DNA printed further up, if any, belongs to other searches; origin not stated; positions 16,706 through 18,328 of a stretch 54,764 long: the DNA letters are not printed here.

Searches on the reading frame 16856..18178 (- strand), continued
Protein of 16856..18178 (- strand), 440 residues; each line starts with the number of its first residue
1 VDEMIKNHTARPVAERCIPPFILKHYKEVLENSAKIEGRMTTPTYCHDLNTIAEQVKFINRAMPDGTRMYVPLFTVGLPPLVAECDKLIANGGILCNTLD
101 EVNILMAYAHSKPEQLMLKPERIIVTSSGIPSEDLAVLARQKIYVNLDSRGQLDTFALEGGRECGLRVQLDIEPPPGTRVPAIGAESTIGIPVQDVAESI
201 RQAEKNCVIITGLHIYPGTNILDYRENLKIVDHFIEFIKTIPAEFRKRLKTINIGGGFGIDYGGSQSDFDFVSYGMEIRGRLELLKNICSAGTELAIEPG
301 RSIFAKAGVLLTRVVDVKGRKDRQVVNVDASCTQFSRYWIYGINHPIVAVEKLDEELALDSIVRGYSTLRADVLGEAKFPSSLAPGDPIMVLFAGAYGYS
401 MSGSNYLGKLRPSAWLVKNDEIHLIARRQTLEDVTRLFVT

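Call 21: find_homologous_proteins(query=window:16856-18178:-, max_evalue=1e-10)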
Query window:16856-18178:- (440 aa): 230 proteins with E <= 1e-10 among 8000 candidates; the best 120 are listed.
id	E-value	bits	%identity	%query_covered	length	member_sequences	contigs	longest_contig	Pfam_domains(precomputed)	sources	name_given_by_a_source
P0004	8.2e-293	989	100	99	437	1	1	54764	PF02784.23,PF00278.29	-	-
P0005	2.8e-123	430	49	99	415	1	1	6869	PF02784.23,PF00278.29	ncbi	-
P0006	3.2e-97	344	43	99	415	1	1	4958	PF02784.23,PF00278.29,PF01168.27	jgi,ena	-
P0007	1.3e-47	181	35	72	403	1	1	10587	PF02784.23,PF00278.29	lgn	-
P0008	1.0e-29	122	34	73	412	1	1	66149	PF02784.23,PF00278.29,PF01168.27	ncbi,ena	-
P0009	1.0e-28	118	26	95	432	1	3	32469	PF02784.23,PF00278.29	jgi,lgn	jgi:diaminopimelate decarboxylase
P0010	2.6e-28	117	27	88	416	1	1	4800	PF02784.23,PF00278.29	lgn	-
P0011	2.3e-27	114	30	92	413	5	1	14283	PF02784.23,PF00278.29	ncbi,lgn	ncbi:MAG: diaminopimelate decarboxylase [Sulfolobales archaeon]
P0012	7.2e-27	112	25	91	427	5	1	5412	PF02784.23,PF00278.29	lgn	-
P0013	2.0e-26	111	32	63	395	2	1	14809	PF02784.23,PF00278.29,PF01168.27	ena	-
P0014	5.0e-26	110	26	91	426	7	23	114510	PF02784.23,PF00278.29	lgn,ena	-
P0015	1.0e-24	105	28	85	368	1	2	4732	PF02784.23,PF00278.29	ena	-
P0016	1.2e-22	98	34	57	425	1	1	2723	PF02784.23,PF00278.29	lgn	-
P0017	2.5e-22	97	32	73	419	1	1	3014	PF02784.23,PF00278.29,PF01168.27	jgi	jgi:diaminopimelate decarboxylase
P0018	3.5e-22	97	25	90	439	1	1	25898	PF02784.23,PF00278.29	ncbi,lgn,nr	ncbi:MAG: diaminopimelate decarboxylase [Spirochaetales bacterium]|nr:diaminopimelate decarboxylase 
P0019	1.5e-21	95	25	87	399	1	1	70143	PF02784.23,PF00278.29,PF01168.27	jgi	-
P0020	1.6e-21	95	32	73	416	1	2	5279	PF02784.23,PF00278.29,PF01168.27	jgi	jgi:diaminopimelate decarboxylase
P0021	2.9e-21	94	34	65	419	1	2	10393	PF02784.23,PF00278.29,PF01168.27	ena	-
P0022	6.1e-21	93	31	72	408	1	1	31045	PF02784.23,PF00278.29,PF01168.27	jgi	-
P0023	1.0e-20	92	27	91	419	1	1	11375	PF02784.23,PF00278.29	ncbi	-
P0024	1.2e-20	92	27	72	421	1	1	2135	PF02784.23,PF00278.29,PF01168.27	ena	-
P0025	1.6e-20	91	30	73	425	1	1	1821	PF02784.23,PF00278.29,PF01168.27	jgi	jgi:diaminopimelate decarboxylase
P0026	1.8e-20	91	27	84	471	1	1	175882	PF02784.23,PF00278.29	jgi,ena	-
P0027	2.1e-20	91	27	89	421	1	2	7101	PF02784.23,PF00278.29,PF01168.27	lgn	-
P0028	2.6e-20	91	32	57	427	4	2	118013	PF02784.23,PF00278.29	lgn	-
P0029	4.3e-20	90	30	73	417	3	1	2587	PF02784.23,PF00278.29,PF01168.27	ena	-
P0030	5.6e-20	90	32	60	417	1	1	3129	PF02784.23,PF00278.29,PF01168.27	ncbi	-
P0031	6.9e-20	89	31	57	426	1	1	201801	PF02784.23,PF00278.29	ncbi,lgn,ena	-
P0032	9.5e-20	89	31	57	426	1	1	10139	PF02784.23,PF00278.29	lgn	-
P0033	1.1e-19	89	26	89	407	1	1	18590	PF02784.23,PF00278.29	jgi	jgi:diaminopimelate decarboxylase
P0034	1.3e-19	88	29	66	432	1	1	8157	PF02784.23,PF00278.29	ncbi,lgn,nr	ncbi:MAG TPA: diaminopimelate decarboxylase [Clostridia bacterium]|nr:diaminopimelate decarboxylase 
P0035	1.5e-19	88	27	70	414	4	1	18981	PF02784.23,PF00278.29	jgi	jgi:diaminopimelate decarboxylase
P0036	1.5e-19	88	24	89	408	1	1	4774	PF02784.23,PF00278.29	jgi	-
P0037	1.9e-19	88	25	90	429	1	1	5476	PF02784.23,PF00278.29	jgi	jgi:diaminopimelate decarboxylase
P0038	1.9e-19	88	26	92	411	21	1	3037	PF02784.23,PF00278.29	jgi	-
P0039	2.1e-19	88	25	88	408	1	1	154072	PF02784.23,PF00278.29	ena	-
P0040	2.8e-19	87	27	80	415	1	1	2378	PF02784.23,PF00278.29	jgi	jgi:diaminopimelate decarboxylase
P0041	3.2e-19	87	27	72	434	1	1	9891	PF02784.23,PF00278.29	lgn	-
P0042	3.3e-19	87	28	59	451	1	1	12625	PF02784.23,PF00278.29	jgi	jgi:diaminopimelate decarboxylase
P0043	3.5e-19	87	32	57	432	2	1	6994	PF02784.23,PF00278.29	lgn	-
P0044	3.6e-19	87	29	63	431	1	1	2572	PF02784.23,PF00278.29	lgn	-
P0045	4.1e-19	87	28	83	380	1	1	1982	PF02784.23,PF00278.29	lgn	-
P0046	6.4e-19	86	29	62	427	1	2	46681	PF02784.23,PF00278.29,PF01168.27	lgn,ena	-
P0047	1.3e-18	85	30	62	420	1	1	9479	PF02784.23,PF00278.29,PF01168.27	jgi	jgi:diaminopimelate decarboxylase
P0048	1.4e-18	85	30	73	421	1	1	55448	PF02784.23,PF00278.29,PF01168.27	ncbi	-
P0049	1.5e-18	85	28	62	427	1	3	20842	PF02784.23,PF00278.29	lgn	-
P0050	1.6e-18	85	26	92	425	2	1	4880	PF02784.23,PF00278.29,PF01168.27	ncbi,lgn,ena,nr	ncbi:MAG TPA: diaminopimelate decarboxylase [Planctomycetota bacterium]|nr:diaminopimelate decarboxy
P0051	2.0e-18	85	29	73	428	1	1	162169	PF02784.23,PF00278.29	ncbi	-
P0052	2.2e-18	84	29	61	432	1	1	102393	PF02784.23,PF00278.29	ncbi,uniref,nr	ncbi:diaminopimelate decarboxylase [Clostridium sp. DJ247]|uniref:diaminopimelate decarboxylase n=1 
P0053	3.9e-18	84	27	66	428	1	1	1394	PF02784.23,PF00278.29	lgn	-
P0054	4.1e-18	84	30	62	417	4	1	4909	PF02784.23,PF00278.29,PF01168.27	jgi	jgi:diaminopimelate decarboxylase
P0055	4.6e-18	83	30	73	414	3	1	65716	PF02784.23,PF00278.29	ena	-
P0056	4.7e-18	83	28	58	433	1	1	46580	PF02784.23,PF00278.29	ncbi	-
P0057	5.1e-18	83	26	83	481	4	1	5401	PF02784.23,PF00278.29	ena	-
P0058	5.4e-18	83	24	88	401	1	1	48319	PF02784.23,PF00278.29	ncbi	-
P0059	5.4e-18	83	27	73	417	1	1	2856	PF02784.23,PF00278.29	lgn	-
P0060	5.9e-18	83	30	72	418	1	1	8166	PF02784.23,PF00278.29,PF01168.27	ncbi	-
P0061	6.0e-18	83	27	65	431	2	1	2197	PF02784.23,PF00278.29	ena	-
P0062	6.4e-18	83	31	71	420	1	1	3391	PF02784.23,PF00278.29,PF01168.27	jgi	jgi:diaminopimelate decarboxylase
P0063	7.6e-18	83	30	58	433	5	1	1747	PF02784.23,PF00278.29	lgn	-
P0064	8.5e-18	82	27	61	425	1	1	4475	PF02784.23,PF00278.29,PF01168.27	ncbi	-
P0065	8.8e-18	82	30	55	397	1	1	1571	PF02784.23,PF00278.29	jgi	jgi:diaminopimelate decarboxylase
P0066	1.2e-17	82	30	57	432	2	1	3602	PF02784.23,PF00278.29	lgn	-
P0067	1.3e-17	82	24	95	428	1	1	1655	PF02784.23,PF00278.29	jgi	-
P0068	1.7e-17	81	29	65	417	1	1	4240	PF02784.23,PF00278.29,PF01168.27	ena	-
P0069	1.9e-17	81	28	63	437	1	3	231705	PF02784.23,PF00278.29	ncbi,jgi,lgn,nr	ncbi:MAG: diaminopimelate decarboxylase [Clostridiaceae bacterium]|jgi:diaminopimelate decarboxylase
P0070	2.0e-17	81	30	52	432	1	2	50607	PF02784.23,PF00278.29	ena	-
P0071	2.3e-17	81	26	87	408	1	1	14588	PF02784.23,PF00278.29,PF01168.27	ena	-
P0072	2.7e-17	81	26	72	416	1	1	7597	PF02784.23,PF00278.29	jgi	jgi:diaminopimelate decarboxylase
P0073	3.2e-17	81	26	89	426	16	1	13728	PF02784.23,PF00278.29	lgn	-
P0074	3.3e-17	81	29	62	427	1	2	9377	PF02784.23,PF00278.29,PF01168.27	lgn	-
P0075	3.7e-17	80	26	74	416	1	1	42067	PF02784.23,PF00278.29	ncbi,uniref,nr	ncbi:diaminopimelate decarboxylase [Sporomusa sp.]|uniref:diaminopimelate decarboxylase n=1 Tax=Spor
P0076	3.9e-17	80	24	89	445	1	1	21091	PF02784.23,PF00278.29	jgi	jgi:diaminopimelate decarboxylase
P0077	4.2e-17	80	31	65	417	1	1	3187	PF02784.23,PF00278.29,PF01168.27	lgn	-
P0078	4.2e-17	80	28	83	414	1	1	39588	PF02784.23,PF00278.29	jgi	jgi:diaminopimelate decarboxylase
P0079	4.5e-17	80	31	52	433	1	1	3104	PF02784.23,PF00278.29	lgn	-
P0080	5.4e-17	80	31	52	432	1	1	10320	PF02784.23,PF00278.29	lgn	-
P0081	5.7e-17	80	24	87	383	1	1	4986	PF02784.23,PF00278.29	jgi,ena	-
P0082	6.5e-17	80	28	67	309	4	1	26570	PF02784.23,PF00278.29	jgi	-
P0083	6.8e-17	79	24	92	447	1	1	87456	PF02784.23,PF00278.29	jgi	jgi:diaminopimelate decarboxylase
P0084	7.3e-17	79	30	51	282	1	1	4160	PF02784.23,PF00278.29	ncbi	-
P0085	8.2e-17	79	28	59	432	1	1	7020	PF02784.23,PF00278.29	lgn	-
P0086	1.2e-16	79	31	52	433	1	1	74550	PF02784.23,PF00278.29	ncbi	-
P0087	1.2e-16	79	36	43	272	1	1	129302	PF02784.23,PF00278.29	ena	-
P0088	1.3e-16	79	33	52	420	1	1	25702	PF02784.23,PF00278.29,PF01168.27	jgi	jgi:diaminopimelate decarboxylase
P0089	1.9e-16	78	31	52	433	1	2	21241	PF02784.23,PF00278.29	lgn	-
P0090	2.8e-16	77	27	86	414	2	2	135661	PF02784.23,PF00278.29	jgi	jgi:diaminopimelate decarboxylase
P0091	2.8e-16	77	34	53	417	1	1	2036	PF02784.23,PF00278.29,PF01168.27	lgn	-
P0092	2.9e-16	77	24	89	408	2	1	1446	PF02784.23,PF00278.29,PF01168.27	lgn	-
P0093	3.1e-16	77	28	65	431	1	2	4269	PF02784.23,PF00278.29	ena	-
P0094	3.6e-16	77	25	91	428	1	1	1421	PF02784.23,PF00278.29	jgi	jgi:diaminopimelate decarboxylase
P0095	3.9e-16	77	31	62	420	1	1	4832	PF02784.23,PF00278.29,PF01168.27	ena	-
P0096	3.9e-16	77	22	91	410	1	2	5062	PF02784.23,PF00278.29,PF01168.27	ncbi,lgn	-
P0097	4.0e-16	77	28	73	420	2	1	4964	PF02784.23,PF00278.29,PF01168.27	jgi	jgi:diaminopimelate decarboxylase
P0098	4.3e-16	77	25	91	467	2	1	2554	PF02784.23,PF00278.29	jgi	jgi:diaminopimelate decarboxylase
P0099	4.4e-16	77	27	73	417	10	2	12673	PF02784.23,PF00278.29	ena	-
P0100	4.9e-16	77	30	52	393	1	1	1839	PF02784.23,PF00278.29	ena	-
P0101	6.4e-16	76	25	74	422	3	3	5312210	PF02784.23,PF00278.29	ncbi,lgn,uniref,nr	ncbi:diaminopimelate decarboxylase [Sporomusa malonica]|uniref:Diaminopimelate decarboxylase n=1 Tax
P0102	9.8e-16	76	30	62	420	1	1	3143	PF02784.23,PF00278.29,PF01168.27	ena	-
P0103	1.1e-15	76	29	54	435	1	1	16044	PF02784.23,PF00278.29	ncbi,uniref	ncbi:diaminopimelate decarboxylase [Virgibacillus sp. W0181]|uniref:diaminopimelate decarboxylase n=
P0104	1.3e-15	75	29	52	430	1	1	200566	PF02784.23,PF00278.29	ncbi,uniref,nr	ncbi:diaminopimelate decarboxylase [Clostridium zeae]|uniref:Diaminopimelate decarboxylase n=1 Tax=C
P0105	1.3e-15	75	27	90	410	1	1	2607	PF02784.23,PF00278.29,PF01168.27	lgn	-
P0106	1.6e-15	75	26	73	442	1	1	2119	PF02784.23,PF00278.29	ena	-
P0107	2.2e-15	75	28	71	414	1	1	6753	PF02784.23,PF00278.29,PF01168.27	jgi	jgi:diaminopimelate decarboxylase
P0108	2.3e-15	74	24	87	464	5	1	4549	PF02784.23,PF00278.29,PF01168.27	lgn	-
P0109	2.4e-15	74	29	47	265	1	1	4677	PF02784.23,PF00278.29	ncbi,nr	ncbi:MAG TPA: pyridoxal-dependent decarboxylase, exosortase A system-associated, partial [Rhodocycla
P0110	2.4e-15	74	27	71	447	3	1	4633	PF02784.23,PF00278.29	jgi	jgi:diaminopimelate decarboxylase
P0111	2.4e-15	74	28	52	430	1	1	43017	PF02784.23,PF00278.29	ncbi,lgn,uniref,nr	ncbi:diaminopimelate decarboxylase [Clostridium sp. YIM B02505]|uniref:Diaminopimelate decarboxylase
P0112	2.8e-15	74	24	91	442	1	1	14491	PF02784.23,PF00278.29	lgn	-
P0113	2.9e-15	74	31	53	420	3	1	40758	PF02784.23,PF00278.29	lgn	-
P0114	3.4e-15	74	27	56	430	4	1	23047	PF02784.23,PF00278.29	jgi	jgi:diaminopimelate decarboxylase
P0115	3.4e-15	74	26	88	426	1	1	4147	PF02784.23,PF00278.29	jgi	jgi:diaminopimelate decarboxylase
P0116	3.5e-15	74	29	52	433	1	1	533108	PF02784.23,PF00278.29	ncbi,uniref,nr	ncbi:diaminopimelate decarboxylase [Enterococcus sp. BWM-S5]|uniref:Diaminopimelate decarboxylase n=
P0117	3.9e-15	74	24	95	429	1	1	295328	PF02784.23,PF00278.29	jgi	jgi:diaminopimelate decarboxylase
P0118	4.4e-15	74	23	85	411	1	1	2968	PF02784.23,PF00278.29,PF01168.27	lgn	-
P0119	5.2e-15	73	28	73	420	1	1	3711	PF02784.23,PF00278.29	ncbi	-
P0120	5.3e-15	73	28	52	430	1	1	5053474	PF02784.23,PF00278.29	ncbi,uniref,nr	ncbi:diaminopimelate decarboxylase [Clostridium fungisolvens]|uniref:Diaminopimelate decarboxylase n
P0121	5.4e-15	73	25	85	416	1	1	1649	PF02784.23,PF00278.29,PF01168.27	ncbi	-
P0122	6.7e-15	73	26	72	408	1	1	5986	PF02784.23,PF00278.29,PF01168.27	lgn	-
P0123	8.6e-15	73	24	92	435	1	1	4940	PF02784.23,PF00278.29,PF01168.27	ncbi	-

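Call 25: find_encoding_contigs(protein=P0005, flank=10000, max_places=4)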
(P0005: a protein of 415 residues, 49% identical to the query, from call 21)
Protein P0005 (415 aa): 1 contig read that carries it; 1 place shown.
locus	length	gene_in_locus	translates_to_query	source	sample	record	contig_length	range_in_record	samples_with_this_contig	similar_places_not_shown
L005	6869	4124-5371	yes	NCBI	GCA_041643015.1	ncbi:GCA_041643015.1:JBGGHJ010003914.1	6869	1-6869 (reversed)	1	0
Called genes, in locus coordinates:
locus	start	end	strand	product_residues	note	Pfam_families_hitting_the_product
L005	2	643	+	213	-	?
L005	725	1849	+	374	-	PF02812:ELFV_dehydrog_N, PF00208:ELFV_dehydrog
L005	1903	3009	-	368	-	PF00579:tRNA-synt_1b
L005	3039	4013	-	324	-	PF01047:MarR (faint), PF12802:MarR_2 (faint), PF12840:HTH_20 (faint), PF13404:HTH_AsnC-type (weak), PF01037:AsnC_trans_reg (faint), PF13404:HTH_AsnC-type, PF13412:HTH_24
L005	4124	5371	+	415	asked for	PF00278:Orn_DAP_Arg_deC, PF02784:Orn_Arg_deC_N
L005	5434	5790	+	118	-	PF02675:AdoMet_dc (weak)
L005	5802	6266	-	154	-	PF04073:tRNA_edit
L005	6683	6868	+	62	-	?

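Call 26: find_encoding_contigs(protein=P0006, flank=10000, max_places=4)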
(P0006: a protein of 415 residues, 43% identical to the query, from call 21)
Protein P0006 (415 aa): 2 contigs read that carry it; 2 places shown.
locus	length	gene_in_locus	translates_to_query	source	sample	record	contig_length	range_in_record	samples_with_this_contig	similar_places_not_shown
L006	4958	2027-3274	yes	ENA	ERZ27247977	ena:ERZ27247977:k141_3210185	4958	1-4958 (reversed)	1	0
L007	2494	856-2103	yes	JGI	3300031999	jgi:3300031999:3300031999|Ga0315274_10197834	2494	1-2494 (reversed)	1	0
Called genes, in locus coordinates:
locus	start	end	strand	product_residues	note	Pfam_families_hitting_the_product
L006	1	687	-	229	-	?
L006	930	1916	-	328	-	PF12802:MarR_2 (faint), PF13404:HTH_AsnC-type, PF13412:HTH_24 (weak), PF01047:MarR (faint), PF12840:HTH_20 (faint), PF13404:HTH_AsnC-type, PF13412:HTH_24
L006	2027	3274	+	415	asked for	PF00278:Orn_DAP_Arg_deC, PF01168:Ala_racemase_N (faint), PF02784:Orn_Arg_deC_N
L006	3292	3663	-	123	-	PF01974:tRNA_int_endo (faint)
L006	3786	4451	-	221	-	PF02778:tRNA_int_endo_N (faint)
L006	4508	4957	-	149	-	?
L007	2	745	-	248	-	?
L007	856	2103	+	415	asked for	PF00278:Orn_DAP_Arg_deC, PF01168:Ala_racemase_N (faint), PF02784:Orn_Arg_deC_N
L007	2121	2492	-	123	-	PF01974:tRNA_int_endo (faint)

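Call 27: find_encoding_contigs(protein=P0007, flank=10000, max_places=4)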
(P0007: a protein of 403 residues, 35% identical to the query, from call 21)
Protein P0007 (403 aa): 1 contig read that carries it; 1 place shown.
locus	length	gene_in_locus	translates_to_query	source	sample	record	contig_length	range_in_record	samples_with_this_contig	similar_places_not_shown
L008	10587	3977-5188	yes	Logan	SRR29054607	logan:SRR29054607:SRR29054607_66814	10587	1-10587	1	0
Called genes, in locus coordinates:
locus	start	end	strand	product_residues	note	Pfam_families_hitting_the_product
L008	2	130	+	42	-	?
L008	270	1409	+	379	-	PF13433:Peripla_BP_5, PF13458:Peripla_BP_6, PF01094:ANF_receptor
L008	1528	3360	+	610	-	-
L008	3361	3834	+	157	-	-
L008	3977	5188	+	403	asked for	PF00278:Orn_DAP_Arg_deC, PF02784:Orn_Arg_deC_N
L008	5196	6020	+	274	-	PF03807:F420_oxidored, PF14748:P5CR_dimer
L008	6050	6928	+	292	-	PF02653:BPD_transp_2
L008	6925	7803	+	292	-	PF02653:BPD_transp_2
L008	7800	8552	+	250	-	PF02463:SMC_N (faint), PF13476:AAA_23 (weak), PF00005:ABC_tran, PF13304:AAA_21, PF12399:BCA_ABC_TP_C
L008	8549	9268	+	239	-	PF00005:ABC_tran, PF02463:SMC_N (weak), PF13555:AAA_29 (weak), PF13304:AAA_21 (faint)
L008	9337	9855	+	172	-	PF07853:DUF1648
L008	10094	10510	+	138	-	PF02566:OsmC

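Call 39: search_protein_families(library=padloc, proteins=[window:16856-18178:-], max_evalue=0.01)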
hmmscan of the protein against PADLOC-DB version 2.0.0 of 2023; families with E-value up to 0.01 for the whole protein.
window:16856-18178:- (440 aa): 0 families

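Call 71: find_encoding_contigs(protein=P0008, flank=7000, max_places=2)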
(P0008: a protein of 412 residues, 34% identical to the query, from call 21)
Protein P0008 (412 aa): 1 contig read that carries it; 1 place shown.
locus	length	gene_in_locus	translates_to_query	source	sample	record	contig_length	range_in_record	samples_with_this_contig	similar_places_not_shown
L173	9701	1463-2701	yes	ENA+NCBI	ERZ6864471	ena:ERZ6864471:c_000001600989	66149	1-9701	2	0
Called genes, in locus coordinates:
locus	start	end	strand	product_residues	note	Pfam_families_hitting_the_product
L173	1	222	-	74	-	?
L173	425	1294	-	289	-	-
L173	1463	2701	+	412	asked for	PF00278:Orn_DAP_Arg_deC, PF01168:Ala_racemase_N, PF02784:Orn_Arg_deC_N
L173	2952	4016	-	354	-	-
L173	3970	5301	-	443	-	PF03706:LPG_synthase_TM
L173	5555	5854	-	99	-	PF01883:FeS_assembly_P (weak)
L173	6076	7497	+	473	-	PF03600:CitMHS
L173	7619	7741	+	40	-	-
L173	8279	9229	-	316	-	PF04041:Glyco_hydro_130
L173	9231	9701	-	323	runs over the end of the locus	PF04041:Glyco_hydro_130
